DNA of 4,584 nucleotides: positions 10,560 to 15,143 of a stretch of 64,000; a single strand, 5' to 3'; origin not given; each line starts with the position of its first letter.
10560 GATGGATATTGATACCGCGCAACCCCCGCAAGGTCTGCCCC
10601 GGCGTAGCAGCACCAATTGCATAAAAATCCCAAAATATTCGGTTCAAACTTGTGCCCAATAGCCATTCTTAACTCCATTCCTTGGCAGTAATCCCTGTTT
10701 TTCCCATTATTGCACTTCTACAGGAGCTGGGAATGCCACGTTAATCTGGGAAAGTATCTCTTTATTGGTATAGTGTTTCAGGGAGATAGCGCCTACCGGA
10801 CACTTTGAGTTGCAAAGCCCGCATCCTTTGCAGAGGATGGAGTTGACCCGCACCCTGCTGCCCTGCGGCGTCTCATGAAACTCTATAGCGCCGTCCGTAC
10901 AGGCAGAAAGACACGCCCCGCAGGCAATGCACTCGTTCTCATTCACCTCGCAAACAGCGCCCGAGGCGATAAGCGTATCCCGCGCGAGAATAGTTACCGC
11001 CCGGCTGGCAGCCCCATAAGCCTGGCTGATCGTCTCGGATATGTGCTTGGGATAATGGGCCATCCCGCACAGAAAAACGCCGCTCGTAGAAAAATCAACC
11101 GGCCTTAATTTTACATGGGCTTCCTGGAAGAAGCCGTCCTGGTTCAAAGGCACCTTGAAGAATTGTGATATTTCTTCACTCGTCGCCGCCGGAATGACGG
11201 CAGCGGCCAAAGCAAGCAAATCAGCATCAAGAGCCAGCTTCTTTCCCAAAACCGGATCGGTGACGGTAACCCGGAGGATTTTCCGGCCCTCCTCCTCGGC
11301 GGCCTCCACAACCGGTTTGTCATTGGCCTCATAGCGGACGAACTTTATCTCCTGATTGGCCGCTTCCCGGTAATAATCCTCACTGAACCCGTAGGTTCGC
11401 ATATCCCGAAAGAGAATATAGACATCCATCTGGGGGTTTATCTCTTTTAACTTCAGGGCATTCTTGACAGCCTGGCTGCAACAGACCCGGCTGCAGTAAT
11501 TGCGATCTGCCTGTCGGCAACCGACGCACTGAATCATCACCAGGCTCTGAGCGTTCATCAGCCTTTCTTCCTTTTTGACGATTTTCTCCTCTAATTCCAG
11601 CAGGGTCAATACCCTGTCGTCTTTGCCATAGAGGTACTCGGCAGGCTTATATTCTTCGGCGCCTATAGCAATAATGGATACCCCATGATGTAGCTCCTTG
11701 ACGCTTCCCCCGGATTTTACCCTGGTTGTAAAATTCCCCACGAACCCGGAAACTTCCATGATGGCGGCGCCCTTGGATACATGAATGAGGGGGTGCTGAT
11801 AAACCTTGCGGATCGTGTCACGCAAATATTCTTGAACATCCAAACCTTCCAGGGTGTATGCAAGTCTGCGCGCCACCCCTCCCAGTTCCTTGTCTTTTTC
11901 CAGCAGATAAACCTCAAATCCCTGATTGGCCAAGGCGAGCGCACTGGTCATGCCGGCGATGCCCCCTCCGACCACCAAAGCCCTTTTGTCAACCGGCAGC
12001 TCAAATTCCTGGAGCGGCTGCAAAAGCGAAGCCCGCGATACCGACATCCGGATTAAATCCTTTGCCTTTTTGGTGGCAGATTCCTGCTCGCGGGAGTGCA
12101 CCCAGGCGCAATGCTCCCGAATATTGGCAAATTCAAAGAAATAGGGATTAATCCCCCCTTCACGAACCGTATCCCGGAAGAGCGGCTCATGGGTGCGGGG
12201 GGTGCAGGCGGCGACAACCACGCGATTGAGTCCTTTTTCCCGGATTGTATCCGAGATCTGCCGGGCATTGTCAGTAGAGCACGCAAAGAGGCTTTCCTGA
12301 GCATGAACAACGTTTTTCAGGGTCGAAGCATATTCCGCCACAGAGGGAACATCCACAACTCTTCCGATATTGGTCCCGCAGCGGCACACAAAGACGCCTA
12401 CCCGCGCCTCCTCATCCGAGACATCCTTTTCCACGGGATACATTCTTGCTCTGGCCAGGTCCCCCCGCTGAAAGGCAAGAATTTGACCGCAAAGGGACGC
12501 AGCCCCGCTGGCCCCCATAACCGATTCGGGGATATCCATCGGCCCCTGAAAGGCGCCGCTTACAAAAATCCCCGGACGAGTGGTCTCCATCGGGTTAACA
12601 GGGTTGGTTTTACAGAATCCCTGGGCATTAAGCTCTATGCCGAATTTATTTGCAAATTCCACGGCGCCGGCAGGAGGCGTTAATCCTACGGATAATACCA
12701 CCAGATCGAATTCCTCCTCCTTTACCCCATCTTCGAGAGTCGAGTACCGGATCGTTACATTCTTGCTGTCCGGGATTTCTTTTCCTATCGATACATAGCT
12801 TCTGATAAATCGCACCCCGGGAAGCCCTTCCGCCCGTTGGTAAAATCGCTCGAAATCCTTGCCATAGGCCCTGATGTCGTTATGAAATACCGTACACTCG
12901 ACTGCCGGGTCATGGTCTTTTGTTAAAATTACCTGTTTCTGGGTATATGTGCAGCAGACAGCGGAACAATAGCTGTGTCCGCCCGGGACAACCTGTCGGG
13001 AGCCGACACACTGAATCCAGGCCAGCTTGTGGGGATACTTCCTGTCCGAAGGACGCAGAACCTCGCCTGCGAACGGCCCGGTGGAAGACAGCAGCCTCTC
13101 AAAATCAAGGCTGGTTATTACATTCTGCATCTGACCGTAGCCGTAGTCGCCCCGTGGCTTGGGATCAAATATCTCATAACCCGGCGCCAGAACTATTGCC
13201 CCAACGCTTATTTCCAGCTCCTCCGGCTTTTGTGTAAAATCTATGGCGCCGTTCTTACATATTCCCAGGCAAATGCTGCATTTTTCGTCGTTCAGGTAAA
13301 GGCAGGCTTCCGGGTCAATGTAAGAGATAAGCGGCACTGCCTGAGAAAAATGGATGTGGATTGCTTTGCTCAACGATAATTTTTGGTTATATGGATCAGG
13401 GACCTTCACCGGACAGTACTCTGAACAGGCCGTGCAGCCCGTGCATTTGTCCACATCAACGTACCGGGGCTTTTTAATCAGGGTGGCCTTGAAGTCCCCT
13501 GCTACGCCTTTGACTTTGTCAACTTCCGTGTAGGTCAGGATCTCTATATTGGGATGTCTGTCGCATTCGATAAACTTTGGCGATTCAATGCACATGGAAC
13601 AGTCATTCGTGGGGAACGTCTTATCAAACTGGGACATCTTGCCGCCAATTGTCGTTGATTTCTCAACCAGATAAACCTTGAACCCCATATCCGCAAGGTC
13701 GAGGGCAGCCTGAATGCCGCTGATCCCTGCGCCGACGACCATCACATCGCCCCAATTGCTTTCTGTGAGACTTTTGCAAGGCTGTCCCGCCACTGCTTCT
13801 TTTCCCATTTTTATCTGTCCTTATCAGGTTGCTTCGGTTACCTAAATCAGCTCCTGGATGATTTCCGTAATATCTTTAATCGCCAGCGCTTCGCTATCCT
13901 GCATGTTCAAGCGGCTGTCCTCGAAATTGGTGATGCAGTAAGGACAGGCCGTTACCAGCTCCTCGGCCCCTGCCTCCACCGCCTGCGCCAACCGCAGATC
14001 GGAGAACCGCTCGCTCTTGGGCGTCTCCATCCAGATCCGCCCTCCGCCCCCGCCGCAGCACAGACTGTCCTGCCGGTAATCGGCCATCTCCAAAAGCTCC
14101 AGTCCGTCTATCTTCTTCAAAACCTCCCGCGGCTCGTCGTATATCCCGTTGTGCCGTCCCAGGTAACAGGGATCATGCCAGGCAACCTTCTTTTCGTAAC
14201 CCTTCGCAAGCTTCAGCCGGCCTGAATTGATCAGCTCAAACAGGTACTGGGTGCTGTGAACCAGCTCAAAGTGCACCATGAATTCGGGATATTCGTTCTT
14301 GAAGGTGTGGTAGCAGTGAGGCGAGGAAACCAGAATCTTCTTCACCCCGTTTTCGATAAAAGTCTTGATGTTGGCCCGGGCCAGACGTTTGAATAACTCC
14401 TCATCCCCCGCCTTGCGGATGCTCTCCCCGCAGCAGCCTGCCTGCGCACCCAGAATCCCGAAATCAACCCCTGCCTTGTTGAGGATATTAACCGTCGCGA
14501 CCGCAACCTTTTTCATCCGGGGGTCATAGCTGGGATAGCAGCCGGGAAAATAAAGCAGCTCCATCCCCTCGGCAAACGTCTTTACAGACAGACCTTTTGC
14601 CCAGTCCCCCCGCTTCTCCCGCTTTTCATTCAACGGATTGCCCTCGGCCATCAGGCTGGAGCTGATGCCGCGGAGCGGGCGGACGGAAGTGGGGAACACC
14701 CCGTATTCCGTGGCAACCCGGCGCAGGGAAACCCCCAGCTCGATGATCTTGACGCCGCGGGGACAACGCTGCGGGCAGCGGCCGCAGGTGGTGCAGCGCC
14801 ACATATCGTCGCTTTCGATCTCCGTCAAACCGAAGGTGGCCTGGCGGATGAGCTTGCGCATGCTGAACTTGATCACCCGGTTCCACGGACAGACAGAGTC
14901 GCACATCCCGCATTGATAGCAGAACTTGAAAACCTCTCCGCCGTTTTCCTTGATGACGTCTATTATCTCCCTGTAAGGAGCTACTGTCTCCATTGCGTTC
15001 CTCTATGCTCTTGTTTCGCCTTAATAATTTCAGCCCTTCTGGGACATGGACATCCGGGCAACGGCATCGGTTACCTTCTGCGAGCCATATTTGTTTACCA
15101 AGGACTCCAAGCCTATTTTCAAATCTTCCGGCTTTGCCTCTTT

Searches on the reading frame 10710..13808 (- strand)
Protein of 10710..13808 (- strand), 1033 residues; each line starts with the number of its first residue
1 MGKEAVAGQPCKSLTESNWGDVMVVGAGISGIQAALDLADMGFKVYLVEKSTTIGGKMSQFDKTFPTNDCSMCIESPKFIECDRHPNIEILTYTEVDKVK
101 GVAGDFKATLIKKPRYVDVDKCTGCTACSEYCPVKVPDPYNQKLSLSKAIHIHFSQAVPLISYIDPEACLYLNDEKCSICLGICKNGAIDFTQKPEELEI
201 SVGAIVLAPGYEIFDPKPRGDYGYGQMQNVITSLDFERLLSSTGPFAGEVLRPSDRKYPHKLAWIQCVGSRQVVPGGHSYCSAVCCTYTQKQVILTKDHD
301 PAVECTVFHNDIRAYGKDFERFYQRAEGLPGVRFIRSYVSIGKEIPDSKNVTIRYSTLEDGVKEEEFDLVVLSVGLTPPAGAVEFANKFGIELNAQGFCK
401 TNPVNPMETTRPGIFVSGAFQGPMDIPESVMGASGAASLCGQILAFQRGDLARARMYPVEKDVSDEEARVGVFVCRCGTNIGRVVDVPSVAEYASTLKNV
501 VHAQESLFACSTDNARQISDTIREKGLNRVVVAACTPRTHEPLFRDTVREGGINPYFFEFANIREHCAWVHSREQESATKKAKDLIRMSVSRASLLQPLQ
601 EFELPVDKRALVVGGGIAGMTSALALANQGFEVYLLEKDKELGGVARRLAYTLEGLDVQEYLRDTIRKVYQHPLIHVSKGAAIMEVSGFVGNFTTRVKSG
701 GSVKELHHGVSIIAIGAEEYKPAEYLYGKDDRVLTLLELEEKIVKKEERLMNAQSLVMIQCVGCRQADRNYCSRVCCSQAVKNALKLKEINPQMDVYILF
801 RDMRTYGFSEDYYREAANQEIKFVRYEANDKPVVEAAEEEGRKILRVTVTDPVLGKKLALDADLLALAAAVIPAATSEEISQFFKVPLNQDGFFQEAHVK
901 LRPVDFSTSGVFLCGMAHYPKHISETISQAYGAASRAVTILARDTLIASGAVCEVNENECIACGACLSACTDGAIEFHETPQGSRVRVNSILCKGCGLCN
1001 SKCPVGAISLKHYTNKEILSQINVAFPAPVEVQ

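Call 36: search_protein_families(library=ncbifam, proteins=[window:10710-13808:-], max_evalue=1e-10)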
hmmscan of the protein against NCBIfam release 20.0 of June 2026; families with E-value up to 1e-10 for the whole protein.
window:10710-13808:- (1033 aa): 31 families (the best 25 are shown)
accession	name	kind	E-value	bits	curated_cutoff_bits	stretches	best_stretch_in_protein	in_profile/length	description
NF040770.1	hetero_SS_HdrA2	exception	1.1e-283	943.1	1100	3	11-445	131-561/777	CoB-CoM heterodisulfide reductase HdrA2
NF041778.1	hetero_SS_HdrA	equivalog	6.5e-223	741.8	1400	3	19-442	142-568/771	ferredoxin:CoB-CoM heterodisulfide reductase subunit HdrA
NF041891.1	hdrA_Methbact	equivalog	3.7e-201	670.2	1300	3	14-439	128-551/762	ferredoxin:CoB-CoM heterodisulfide reductase subunit HdrA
NF009410.0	PRK12771.1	subfamily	1.7e-21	76.5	516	0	606-647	137-178/566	NAD(P)-binding protein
TIGR03467.1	HpnE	equivalog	1.6e-17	64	283.05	0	611-649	2-40/430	hydroxysqualene dehydroxylase HpnE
NF045637.1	carotdesatCrtDProt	equivalog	3e-17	62.3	580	0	22-62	1-41/485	1-hydroxycarotenoid 3,4-desaturase CrtD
NF005560.0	PRK07233.1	equivalog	5.9e-17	61.6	252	0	610-657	3-48/435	hypothetical protein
TIGR01372.1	soxA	subfamily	2.3e-16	58.8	1164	0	611-673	172-234/996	sarcosine oxidase subunit alpha family protein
NF058655.1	CrtID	equivalog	1.1e-15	57.5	640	0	22-63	1-42/478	bifunctional phytoene desaturase/3,4-desaturase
TIGR03997.1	mycofact_OYE_2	equivalog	1.6e-14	53.2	793.15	0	607-680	379-451/645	mycofactocin system FadH/OYE family oxidoreductase 2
TIGR02734.1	crtI_fam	subfamily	6.2e-14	51.6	238.1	0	610-649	1-40/504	phytoene desaturase family protein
NF006021.0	PRK08163.1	equivalog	7.8e-14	51.5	459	0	608-645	6-43/398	3-hydroxybenzoate 6-monooxygenase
TIGR02733.1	desat_CrtD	equivalog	1.1e-13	50.8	549.7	0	609-647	3-41/492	C-3',4' desaturase CrtD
TIGR03197.1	MnmC_Cterm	equivalog_domain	3.3e-13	49.5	174.2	0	610-644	2-36/400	FAD-dependent 5-carboxymethylaminomethyl-2-thiouridine(34) oxidoreductase MnmC1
NF045599.1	bili_reduct_long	exception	3.6e-13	48.6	750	0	607-644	381-418/641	bilirubin reductase, long form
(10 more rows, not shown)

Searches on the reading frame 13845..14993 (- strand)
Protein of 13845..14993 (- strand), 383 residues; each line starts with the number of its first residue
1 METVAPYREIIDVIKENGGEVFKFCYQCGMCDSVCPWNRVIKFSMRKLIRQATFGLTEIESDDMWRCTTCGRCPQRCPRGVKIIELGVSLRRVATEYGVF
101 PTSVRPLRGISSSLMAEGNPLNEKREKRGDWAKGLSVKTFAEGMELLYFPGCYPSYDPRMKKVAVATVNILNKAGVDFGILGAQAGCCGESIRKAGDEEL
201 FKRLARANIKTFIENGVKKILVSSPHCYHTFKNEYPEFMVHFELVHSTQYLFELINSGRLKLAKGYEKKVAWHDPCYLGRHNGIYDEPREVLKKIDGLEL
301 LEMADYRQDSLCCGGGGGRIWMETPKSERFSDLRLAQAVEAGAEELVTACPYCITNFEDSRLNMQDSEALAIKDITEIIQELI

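Call 36: search_protein_families(library=ncbifam, proteins=[window:13845-14993:-], max_evalue=1e-10)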
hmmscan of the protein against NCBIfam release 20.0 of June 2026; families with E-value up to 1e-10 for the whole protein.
window:13845-14993:- (383 aa): 13 families
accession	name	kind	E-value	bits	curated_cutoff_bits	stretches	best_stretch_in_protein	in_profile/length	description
NF004898.0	PRK06259.1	equivalog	2e-48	165.3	385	1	22-381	133-486/488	fumarate reductase (CoM/CoB) subunit TfrB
NF045670.1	quin_L_LdhH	equivalog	1.4e-31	109.5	800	1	141-379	464-705/706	L-lactate dehydrogenase (quinone) large subunit LdhH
NF045724.1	ferredox_TmcB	equivalog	4.8e-30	104.5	735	1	63-382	97-427/430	electron transfer complex ferredoxin TmcB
NF008369.0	PRK11168.1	equivalog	1.9e-29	102.8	278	1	140-358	163-381/401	anaerobic glycerol-3-phosphate dehydrogenase subunit C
NF045663.1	diclust_near_Sec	equivalog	2.9e-24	85.2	530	1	67-359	355-620/759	pyridine nucleotide-disulfide oxidoreductase/dicluster-binding protein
TIGR03290.1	CoB_CoM_SS_C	equivalog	5.3e-24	84.8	160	1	23-107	2-88/144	CoB--CoM heterodisulfide reductase subunit C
NF045796.1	DsrK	equivalog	1.1e-19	70.4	400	1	64-327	117-382/453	sulfate reduction electron transfer complex DsrMKJOP subunit DsrK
TIGR03379.1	glycerol3P_GlpC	equivalog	1.8e-19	69.8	279.9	1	145-358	163-378/397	anaerobic glycerol-3-phosphate dehydrogenase subunit GlpC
NF008434.0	PRK11274.1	equivalog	7.2e-19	68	333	1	145-359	169-390/409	glycolate oxidase subunit GlcF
NF038018.1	qmoC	equivalog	7.4e-15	55.3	300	1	10-104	5-101/360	quinone-interacting membrane-bound oxidoreductase complex subunit QmoC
NF045711.1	sulf_resp_HmcF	equivalog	8.7e-15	54.5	750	1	242-359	307-427/457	sulfate respiration complex iron-sulfur protein HmcF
NF041890.1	hdrC_Methbact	equivalog_domain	1.4e-13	50.9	270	1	9-116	15-123/192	ferredoxin:CoB-CoM heterodisulfide reductase subunit HdrC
TIGR03288.1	CoB_CoM_SS_B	equivalog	6.8e-11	42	345.15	0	239-366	113-246/290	CoB--CoM heterodisulfide reductase subunit B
